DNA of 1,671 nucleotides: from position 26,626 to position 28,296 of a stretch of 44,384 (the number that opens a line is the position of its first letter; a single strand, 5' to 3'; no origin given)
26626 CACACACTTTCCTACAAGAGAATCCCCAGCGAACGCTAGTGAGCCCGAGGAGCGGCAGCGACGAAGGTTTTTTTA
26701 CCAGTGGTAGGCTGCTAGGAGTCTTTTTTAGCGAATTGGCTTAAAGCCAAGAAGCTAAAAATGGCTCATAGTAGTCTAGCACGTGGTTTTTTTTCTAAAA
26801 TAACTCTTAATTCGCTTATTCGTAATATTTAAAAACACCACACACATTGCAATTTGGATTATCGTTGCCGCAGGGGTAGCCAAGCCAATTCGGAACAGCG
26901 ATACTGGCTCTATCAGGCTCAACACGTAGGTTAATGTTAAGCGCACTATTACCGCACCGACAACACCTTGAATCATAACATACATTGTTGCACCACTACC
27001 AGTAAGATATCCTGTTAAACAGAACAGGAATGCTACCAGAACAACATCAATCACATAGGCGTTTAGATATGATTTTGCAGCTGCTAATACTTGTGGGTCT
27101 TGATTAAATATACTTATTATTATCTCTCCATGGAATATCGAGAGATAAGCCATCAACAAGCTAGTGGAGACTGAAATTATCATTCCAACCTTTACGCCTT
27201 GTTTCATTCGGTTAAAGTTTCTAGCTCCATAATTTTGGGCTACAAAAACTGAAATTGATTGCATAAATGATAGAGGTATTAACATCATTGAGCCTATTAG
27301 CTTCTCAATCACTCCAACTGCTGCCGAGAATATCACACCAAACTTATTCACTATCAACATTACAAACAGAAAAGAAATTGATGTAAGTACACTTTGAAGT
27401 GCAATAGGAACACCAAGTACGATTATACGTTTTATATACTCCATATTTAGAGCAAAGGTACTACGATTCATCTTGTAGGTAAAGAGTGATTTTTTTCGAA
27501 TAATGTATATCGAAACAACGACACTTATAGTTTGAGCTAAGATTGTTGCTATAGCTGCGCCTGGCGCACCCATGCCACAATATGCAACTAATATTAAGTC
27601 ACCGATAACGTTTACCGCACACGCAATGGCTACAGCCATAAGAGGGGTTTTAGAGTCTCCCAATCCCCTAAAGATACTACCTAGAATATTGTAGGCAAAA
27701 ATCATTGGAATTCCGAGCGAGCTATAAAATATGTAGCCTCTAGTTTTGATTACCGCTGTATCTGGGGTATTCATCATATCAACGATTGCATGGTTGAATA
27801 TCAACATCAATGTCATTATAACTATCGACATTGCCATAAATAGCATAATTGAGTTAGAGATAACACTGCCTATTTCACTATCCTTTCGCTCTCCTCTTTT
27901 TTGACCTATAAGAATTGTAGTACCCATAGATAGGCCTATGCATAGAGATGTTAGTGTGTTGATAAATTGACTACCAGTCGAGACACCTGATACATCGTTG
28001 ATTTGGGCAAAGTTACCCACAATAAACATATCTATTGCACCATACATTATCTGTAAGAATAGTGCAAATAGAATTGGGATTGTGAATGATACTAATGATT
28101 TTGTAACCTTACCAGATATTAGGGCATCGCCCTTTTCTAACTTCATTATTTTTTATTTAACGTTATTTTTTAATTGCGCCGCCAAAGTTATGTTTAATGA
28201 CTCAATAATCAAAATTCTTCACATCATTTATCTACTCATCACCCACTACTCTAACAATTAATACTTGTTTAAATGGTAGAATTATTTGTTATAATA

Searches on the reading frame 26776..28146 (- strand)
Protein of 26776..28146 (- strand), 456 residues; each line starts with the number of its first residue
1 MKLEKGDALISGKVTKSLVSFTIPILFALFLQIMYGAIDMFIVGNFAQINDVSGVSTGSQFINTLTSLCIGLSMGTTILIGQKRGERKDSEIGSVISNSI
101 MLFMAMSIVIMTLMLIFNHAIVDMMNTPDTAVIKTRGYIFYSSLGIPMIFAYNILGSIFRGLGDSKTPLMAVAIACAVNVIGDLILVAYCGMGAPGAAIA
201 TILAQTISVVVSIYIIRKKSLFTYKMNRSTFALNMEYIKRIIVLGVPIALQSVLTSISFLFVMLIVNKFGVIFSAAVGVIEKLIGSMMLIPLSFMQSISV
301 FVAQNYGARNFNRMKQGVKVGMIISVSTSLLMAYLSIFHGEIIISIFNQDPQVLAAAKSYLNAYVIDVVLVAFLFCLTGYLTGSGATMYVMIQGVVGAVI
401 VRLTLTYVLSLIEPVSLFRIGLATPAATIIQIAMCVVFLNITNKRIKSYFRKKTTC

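Call 32: search_protein_families(library=pfam, proteins=[window:26776-28146:-], max_evalue=0.00001)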
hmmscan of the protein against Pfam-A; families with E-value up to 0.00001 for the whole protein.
window:26776-28146:- (456 aa): 1 family
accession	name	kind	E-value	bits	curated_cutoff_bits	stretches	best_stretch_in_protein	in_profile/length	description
PF01554.23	MatE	-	2e-53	180.8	24.9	2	24-183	1-159/161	MatE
